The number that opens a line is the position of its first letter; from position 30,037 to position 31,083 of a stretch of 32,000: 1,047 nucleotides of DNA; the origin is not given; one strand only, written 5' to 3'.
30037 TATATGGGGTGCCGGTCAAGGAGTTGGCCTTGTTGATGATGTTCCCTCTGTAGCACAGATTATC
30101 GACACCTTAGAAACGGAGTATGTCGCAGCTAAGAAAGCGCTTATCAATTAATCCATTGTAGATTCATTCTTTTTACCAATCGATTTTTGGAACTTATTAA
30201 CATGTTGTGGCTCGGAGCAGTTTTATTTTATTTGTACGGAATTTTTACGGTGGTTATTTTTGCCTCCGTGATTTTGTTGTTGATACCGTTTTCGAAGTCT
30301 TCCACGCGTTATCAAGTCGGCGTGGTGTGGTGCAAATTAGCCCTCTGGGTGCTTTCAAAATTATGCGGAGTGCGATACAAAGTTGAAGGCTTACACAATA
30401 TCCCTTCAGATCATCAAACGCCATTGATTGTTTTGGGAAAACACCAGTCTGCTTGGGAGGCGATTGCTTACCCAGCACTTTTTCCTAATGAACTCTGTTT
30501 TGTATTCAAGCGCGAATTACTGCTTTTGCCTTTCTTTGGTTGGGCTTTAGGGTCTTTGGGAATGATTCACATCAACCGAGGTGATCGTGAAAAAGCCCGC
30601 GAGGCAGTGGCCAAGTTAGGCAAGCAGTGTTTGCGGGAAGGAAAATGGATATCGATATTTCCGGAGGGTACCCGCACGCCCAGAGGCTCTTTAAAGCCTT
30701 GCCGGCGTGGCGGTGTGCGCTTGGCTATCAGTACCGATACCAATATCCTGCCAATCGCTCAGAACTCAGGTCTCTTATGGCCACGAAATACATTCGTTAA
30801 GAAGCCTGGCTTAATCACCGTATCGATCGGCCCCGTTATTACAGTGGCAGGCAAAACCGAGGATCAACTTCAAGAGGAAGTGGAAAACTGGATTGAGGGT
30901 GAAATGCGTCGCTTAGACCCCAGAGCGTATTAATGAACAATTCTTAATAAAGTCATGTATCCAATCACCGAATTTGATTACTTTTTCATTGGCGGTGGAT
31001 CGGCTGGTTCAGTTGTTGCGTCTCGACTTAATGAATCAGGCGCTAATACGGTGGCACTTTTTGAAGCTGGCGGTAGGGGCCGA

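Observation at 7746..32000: About one third of loci are broken: ongoing reductive genome evolution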

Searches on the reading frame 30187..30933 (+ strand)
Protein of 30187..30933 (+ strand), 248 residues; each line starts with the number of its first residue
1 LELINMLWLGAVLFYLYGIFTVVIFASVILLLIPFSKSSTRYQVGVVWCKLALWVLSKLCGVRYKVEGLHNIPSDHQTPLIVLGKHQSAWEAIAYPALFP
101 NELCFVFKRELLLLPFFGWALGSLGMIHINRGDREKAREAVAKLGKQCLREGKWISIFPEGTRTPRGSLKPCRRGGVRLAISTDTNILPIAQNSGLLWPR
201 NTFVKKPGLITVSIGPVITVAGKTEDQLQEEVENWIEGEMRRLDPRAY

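Call 7: find_encoding_contigs(protein=window:30187-30933:+, flank=10000, max_places=6)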
Protein window:30187-30933:+ (248 aa): no gene with exactly this product is on record in the collection.

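Call 12: find_homologous_proteins(query=window:30187-30933:+, max_evalue=1e-30)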
Query window:30187-30933:+ (248 aa): 6943 proteins with E <= 1e-30 among 7796 candidates; the best 120 are listed.
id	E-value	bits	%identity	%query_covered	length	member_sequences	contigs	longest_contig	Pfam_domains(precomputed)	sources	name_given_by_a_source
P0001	2.7e-162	556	100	98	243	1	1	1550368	PF01553.27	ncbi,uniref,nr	ncbi:lysophospholipid acyltransferase family protein [Polynucleobacter necessarius]|uniref:lysophosp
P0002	1.2e-140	485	86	98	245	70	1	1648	PF01553.27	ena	-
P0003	4.5e-138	477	86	98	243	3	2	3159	PF01553.27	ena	-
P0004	1.2e-136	472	83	98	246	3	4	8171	PF01553.27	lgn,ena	-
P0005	1.8e-136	472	84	98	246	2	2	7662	PF01553.27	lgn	-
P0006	1.9e-136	472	83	98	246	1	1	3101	PF01553.27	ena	-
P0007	3.2e-136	471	83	98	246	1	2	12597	PF01553.27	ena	-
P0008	4.5e-136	470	83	98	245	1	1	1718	PF01553.27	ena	-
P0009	6.8e-136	470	83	98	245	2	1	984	PF01553.27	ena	-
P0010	1.2e-135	469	83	98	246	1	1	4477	PF01553.27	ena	-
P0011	1.6e-135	468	82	98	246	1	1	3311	PF01553.27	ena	-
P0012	2.1e-135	468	82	98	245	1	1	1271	PF01553.27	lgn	-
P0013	2.2e-135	468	81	99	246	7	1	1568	PF01553.27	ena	-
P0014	3.8e-135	467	82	98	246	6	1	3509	PF01553.27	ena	-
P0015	3.8e-135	467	82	98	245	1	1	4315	PF01553.27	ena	-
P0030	1.3e-110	387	68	98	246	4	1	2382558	PF01553.27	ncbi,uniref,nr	ncbi:lysophospholipid acyltransferase family protein [Polynucleobacter asymbioticus]|uniref:lysophos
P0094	2.5e-100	353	68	92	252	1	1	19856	PF01553.27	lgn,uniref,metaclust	uniref:Phospholipid/glycerol acyltransferase n=1 Tax=Polynucleobacter necessarius subsp. necessarius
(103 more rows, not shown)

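Call 13: find_encoding_contigs(protein=P0001, flank=10000, max_places=3)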
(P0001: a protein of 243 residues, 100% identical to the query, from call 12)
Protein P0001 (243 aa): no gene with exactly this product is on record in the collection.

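Call 14: find_encoding_contigs(protein=P0030, flank=10000, max_places=2)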
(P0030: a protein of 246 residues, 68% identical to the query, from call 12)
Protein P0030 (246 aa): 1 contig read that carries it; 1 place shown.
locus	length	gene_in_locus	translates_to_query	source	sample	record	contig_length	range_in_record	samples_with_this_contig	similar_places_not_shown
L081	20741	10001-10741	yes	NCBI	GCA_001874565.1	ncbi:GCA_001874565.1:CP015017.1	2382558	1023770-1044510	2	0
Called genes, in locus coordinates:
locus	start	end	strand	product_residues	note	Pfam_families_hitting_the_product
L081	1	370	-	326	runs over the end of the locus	PF03060:NMO, PF01070:FMN_dh (weak)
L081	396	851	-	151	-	PF09917:DUF2147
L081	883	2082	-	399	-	PF00108:Thiolase_N, PF00109:ketoacyl-synt, PF02803:Thiolase_C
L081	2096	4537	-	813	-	PF02737:3HCDH_N, PF00725:3HCDH, PF00378:ECH_1, PF16113:ECH_2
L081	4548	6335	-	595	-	PF02771:Acyl-CoA_dh_N, PF02770:Acyl-CoA_dh_M, PF00441:Acyl-CoA_dh_1, PF08028:Acyl-CoA_dh_2 (faint), PF22924:ACOX_C_alpha1, PF12806:Acyl-CoA_dh_C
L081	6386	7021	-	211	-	PF00440:TetR_N, PF16925:TetR_C_13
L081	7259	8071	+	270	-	-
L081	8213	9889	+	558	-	PF00501:AMP-binding, PF13193:AMP-binding_C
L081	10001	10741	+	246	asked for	PF01553:Acyltransferase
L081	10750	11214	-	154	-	PF14539:DUF4442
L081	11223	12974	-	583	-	PF00920:ILVD_EDD_N, PF24877:ILV_EDD_C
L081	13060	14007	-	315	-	PF13557:Phenol_MetA_deg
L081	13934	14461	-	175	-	-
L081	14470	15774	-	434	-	PF01136:Peptidase_U32, PF16325:Peptidase_U32_C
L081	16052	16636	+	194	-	-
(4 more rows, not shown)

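Call 16: find_encoding_contigs(protein=P0007, flank=10000, max_places=3)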
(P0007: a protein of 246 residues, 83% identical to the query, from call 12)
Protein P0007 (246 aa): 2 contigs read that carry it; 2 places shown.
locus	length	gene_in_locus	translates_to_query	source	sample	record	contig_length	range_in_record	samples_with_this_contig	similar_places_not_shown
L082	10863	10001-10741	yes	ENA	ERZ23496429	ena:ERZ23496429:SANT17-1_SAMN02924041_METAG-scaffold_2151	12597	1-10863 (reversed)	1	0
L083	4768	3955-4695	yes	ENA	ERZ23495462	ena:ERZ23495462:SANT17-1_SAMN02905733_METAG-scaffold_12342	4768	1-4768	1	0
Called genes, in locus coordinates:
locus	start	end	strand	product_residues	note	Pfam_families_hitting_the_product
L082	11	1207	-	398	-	PF00108:Thiolase_N, PF00109:ketoacyl-synt, PF02803:Thiolase_C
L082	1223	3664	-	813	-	PF02737:3HCDH_N, PF00725:3HCDH, PF00378:ECH_1, PF16113:ECH_2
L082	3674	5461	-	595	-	PF02771:Acyl-CoA_dh_N, PF02770:Acyl-CoA_dh_M, PF00441:Acyl-CoA_dh_1, PF22924:ACOX_C_alpha1, PF12806:Acyl-CoA_dh_C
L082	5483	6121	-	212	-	PF00440:TetR_N, PF16925:TetR_C_13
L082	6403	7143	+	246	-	PF13505:OMP_b-brl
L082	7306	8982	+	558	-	PF00501:AMP-binding, PF13193:AMP-binding_C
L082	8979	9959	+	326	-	PF03060:NMO, PF01070:FMN_dh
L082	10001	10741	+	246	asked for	PF01553:Acyltransferase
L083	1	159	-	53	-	?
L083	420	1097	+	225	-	-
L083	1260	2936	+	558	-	PF00501:AMP-binding, PF13193:AMP-binding_C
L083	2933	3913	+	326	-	PF03060:NMO, PF01070:FMN_dh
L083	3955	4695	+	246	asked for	PF01553:Acyltransferase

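Call 17: find_encoding_contigs(protein=P0004, flank=10000, max_places=4)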
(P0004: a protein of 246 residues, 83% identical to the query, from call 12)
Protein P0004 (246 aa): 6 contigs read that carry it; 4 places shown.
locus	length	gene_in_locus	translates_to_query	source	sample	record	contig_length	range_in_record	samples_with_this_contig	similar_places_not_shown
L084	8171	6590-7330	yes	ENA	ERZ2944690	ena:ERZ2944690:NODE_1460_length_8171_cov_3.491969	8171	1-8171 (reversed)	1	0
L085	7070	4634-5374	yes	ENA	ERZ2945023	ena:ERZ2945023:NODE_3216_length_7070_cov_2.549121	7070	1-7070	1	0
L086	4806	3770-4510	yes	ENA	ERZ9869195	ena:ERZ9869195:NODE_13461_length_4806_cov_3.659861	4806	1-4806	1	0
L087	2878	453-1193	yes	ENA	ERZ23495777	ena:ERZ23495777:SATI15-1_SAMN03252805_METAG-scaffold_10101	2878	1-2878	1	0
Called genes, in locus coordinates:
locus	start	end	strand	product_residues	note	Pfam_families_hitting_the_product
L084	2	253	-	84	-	?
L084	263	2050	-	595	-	PF02771:Acyl-CoA_dh_N, PF02770:Acyl-CoA_dh_M, PF00441:Acyl-CoA_dh_1, PF22924:ACOX_C_alpha1, PF12806:Acyl-CoA_dh_C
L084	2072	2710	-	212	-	PF00440:TetR_N, PF16925:TetR_C_13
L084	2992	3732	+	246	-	PF13505:OMP_b-brl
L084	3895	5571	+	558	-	PF00501:AMP-binding, PF13193:AMP-binding_C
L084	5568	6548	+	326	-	PF03060:NMO, PF01070:FMN_dh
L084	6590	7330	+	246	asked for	PF01553:Acyltransferase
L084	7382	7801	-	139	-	PF14539:DUF4442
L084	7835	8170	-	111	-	?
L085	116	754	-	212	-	PF00440:TetR_N, PF16925:TetR_C_13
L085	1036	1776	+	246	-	PF13505:OMP_b-brl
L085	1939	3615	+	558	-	PF00501:AMP-binding, PF13193:AMP-binding_C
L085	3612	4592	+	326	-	PF03060:NMO, PF01070:FMN_dh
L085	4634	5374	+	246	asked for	PF01553:Acyltransferase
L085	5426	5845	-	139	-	PF14539:DUF4442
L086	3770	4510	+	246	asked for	PF01553:Acyltransferase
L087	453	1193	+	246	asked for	PF01553:Acyltransferase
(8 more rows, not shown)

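Call 41: find_encoding_contigs(protein=P0094, flank=10000, max_places=3)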
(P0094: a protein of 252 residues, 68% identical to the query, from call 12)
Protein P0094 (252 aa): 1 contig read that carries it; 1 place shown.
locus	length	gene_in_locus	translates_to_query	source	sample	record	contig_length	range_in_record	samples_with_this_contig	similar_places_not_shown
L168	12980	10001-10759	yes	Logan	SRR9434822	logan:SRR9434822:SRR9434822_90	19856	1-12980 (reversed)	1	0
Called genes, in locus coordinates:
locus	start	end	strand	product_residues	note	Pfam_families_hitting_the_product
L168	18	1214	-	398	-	PF00108:Thiolase_N, PF00109:ketoacyl-synt (weak), PF02803:Thiolase_C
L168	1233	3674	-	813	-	PF02737:3HCDH_N, PF00725:3HCDH, PF00378:ECH_1, PF16113:ECH_2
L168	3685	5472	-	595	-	PF02771:Acyl-CoA_dh_N, PF02770:Acyl-CoA_dh_M, PF00441:Acyl-CoA_dh_1, PF22924:ACOX_C_alpha1, PF12806:Acyl-CoA_dh_C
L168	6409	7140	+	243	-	-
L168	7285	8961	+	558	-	PF00501:AMP-binding, PF13193:AMP-binding_C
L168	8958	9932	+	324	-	PF03060:NMO, PF01070:FMN_dh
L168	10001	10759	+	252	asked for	PF01553:Acyltransferase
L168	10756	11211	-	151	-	PF14539:DUF4442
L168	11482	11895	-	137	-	PF24877:ILV_EDD_C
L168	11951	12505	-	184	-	PF00920:ILVD_EDD_N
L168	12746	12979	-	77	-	?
